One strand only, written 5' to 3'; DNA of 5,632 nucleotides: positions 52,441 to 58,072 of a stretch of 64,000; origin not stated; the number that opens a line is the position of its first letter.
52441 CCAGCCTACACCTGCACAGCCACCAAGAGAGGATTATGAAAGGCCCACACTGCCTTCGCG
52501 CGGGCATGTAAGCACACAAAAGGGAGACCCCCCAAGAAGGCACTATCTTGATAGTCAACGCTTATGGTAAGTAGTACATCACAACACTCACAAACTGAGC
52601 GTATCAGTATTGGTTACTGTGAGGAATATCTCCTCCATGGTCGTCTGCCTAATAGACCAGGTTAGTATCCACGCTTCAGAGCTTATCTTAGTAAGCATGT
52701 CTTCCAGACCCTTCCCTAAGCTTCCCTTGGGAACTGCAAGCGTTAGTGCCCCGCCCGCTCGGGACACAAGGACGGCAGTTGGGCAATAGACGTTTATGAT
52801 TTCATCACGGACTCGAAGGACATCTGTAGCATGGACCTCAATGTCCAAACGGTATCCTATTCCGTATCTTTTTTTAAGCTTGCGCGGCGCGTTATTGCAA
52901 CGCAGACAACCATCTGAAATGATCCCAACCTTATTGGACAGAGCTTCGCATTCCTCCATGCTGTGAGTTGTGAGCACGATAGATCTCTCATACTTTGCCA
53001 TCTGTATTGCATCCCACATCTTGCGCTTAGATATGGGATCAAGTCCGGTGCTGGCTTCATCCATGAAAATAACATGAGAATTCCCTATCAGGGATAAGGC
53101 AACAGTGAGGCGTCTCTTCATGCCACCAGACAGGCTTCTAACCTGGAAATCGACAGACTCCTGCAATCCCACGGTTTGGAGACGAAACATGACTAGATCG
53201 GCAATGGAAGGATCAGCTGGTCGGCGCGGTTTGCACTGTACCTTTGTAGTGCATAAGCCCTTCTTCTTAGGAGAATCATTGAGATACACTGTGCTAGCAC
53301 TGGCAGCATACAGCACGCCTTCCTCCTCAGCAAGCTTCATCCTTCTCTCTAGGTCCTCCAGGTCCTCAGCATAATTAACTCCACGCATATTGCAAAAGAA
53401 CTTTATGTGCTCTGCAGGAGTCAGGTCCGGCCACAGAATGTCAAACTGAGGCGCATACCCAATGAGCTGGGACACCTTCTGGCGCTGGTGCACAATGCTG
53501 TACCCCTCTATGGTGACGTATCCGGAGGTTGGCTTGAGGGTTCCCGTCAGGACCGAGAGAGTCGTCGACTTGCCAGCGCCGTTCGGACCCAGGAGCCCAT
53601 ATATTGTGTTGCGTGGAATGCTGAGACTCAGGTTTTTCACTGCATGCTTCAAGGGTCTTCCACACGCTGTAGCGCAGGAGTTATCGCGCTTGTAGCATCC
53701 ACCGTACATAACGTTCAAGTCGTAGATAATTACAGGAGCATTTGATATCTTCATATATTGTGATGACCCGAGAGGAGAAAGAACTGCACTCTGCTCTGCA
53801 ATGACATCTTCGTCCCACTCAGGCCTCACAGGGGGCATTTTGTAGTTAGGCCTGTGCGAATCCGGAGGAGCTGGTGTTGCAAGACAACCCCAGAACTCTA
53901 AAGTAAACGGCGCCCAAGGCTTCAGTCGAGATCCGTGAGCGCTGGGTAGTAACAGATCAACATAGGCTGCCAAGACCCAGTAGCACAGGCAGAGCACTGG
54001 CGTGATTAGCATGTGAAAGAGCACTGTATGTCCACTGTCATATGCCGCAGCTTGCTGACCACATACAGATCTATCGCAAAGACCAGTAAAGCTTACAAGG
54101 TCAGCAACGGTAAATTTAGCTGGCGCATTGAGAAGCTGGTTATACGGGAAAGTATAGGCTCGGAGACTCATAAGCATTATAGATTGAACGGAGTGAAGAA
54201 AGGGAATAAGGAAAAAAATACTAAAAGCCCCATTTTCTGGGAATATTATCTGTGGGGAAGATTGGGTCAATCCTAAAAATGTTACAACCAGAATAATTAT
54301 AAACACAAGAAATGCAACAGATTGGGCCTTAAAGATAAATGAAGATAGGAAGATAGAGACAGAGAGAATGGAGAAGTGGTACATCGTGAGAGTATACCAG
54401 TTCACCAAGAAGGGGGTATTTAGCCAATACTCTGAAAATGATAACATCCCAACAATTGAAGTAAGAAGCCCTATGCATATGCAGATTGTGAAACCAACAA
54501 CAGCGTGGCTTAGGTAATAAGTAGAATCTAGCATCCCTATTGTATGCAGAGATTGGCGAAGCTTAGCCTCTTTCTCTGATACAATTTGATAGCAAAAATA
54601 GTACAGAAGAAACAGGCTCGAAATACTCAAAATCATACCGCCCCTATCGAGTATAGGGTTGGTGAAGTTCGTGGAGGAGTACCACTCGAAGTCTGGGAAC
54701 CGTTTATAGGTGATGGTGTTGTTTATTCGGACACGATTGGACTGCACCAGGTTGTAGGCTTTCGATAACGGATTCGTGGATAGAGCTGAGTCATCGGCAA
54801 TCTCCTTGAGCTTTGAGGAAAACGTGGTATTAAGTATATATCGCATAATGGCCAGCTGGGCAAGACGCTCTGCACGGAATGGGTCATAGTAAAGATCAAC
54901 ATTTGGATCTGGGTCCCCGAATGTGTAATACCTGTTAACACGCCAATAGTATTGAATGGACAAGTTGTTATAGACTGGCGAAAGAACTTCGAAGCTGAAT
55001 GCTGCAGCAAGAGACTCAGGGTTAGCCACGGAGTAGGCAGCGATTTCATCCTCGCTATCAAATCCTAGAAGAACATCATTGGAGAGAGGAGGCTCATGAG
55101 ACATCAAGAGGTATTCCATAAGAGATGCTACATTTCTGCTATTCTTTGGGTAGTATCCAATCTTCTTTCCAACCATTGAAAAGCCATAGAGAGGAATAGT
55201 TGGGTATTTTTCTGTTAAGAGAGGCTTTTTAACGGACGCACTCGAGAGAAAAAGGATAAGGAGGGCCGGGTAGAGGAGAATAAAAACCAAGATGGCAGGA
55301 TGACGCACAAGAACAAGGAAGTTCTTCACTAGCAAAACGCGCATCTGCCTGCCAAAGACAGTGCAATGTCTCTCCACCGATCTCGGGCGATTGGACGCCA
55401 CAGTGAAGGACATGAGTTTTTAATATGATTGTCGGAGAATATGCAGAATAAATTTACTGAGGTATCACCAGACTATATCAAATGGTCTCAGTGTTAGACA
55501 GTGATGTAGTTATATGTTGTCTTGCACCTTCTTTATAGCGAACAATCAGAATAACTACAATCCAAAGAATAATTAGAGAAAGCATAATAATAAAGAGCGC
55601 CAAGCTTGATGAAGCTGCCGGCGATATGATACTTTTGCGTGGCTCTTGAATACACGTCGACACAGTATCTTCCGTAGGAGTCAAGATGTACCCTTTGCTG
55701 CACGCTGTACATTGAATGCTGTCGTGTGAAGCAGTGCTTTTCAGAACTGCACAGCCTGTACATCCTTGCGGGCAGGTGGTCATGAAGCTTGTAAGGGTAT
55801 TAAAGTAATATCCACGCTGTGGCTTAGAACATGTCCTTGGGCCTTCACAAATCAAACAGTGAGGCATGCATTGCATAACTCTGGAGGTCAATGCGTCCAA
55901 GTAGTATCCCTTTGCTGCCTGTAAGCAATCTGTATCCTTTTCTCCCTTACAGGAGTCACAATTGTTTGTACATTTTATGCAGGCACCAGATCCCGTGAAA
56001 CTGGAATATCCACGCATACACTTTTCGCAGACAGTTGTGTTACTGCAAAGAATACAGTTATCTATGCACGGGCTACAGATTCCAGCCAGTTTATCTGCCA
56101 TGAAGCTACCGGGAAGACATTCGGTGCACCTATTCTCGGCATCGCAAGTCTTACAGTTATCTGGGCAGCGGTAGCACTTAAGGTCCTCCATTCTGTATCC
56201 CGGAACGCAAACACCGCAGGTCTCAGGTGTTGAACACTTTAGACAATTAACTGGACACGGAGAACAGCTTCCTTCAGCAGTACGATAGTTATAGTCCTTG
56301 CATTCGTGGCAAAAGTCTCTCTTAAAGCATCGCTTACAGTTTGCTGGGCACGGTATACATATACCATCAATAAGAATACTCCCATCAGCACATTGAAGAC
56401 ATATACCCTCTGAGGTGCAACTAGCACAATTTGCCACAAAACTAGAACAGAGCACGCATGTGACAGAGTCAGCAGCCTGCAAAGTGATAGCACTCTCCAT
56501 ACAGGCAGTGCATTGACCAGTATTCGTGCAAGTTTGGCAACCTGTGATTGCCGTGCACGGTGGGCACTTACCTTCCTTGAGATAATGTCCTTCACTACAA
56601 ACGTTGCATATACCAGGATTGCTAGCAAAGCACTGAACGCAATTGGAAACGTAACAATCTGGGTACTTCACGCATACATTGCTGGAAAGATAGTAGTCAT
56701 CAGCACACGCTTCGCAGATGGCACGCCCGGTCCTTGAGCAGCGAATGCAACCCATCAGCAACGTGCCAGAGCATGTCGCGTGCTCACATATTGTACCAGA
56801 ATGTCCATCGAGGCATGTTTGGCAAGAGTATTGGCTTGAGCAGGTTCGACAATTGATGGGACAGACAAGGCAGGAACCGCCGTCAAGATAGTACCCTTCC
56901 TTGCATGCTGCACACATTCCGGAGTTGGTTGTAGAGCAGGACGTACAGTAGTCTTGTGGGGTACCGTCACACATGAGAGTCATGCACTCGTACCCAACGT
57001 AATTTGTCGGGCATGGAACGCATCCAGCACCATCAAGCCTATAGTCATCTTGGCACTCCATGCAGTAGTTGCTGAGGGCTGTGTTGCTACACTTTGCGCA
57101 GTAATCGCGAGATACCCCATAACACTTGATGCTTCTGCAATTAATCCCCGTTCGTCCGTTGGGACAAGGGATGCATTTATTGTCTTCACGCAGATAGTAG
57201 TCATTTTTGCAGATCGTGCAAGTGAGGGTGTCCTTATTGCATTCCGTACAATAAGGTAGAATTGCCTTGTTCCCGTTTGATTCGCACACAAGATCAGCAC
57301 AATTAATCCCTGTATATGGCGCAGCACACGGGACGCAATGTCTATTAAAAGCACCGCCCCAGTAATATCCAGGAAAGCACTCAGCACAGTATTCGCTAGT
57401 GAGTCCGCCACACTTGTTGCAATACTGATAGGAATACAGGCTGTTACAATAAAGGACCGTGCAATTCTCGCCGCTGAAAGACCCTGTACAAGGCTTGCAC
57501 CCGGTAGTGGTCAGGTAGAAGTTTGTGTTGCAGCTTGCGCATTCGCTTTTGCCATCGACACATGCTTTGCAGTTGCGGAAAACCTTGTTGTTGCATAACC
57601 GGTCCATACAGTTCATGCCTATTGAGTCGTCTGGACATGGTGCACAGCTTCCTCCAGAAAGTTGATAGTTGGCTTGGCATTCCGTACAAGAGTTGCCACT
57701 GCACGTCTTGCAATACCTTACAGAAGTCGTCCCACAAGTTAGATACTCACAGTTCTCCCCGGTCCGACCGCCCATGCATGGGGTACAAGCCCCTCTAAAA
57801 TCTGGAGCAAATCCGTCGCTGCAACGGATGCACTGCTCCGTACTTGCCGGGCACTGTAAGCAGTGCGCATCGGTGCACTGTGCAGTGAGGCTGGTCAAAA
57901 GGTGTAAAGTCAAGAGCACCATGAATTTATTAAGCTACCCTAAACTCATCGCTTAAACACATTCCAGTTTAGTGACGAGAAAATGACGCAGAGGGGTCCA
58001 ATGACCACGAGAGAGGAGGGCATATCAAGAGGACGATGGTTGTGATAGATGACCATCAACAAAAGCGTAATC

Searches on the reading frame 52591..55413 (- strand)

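Call 55: search_protein_families(library=pfam, proteins=[window:52591-55413:-], max_evalue=0.001)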
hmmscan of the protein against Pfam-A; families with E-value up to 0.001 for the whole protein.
window:52591-55413:- (941 aa): 3 families
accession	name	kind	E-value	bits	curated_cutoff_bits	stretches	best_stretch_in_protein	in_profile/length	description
PF00005.33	ABC_tran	-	6.2e-26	92.1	25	1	592-788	1-136/137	ABC transporter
PF13304.12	AAA_21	-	6.1e-06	26.9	27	0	755-821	232-302/304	AAA domain, putative AbiEii toxin, Type IV TA system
PF01061.29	ABC2_membrane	-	8.2e-05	22.7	26.9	1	251-413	45-207/211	ABC-2 type transporter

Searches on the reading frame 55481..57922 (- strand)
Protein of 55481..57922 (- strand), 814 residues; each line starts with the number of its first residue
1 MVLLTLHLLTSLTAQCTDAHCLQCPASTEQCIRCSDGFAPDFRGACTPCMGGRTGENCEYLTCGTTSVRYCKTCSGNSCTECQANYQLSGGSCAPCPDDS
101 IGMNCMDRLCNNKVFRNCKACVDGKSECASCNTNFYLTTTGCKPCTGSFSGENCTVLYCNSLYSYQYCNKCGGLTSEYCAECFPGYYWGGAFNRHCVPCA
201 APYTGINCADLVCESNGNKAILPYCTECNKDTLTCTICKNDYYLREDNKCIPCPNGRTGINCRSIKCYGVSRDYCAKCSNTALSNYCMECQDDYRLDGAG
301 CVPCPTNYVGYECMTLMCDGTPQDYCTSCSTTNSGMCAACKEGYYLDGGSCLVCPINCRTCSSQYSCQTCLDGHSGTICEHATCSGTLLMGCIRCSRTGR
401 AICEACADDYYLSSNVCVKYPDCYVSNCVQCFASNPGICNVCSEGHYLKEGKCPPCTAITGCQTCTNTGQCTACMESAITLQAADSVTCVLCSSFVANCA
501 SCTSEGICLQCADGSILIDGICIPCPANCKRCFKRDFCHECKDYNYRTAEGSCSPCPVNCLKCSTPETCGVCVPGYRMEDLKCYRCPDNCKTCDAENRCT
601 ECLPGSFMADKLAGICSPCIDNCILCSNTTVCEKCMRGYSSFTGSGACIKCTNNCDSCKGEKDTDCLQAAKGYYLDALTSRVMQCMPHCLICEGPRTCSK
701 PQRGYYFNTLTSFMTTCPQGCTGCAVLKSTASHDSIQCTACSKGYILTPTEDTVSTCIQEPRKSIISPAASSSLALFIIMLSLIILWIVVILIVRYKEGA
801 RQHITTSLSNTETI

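Call 55: search_protein_families(library=pfam, proteins=[window:55481-57922:-], max_evalue=0.001)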
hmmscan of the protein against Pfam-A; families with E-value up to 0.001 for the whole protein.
window:55481-57922:- (814 aa): 1 family
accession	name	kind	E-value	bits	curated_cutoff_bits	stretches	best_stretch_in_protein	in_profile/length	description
PF03302.18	VSP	-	1.3e-06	28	31.4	1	618-679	258-316/397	Giardia variant-specific surface protein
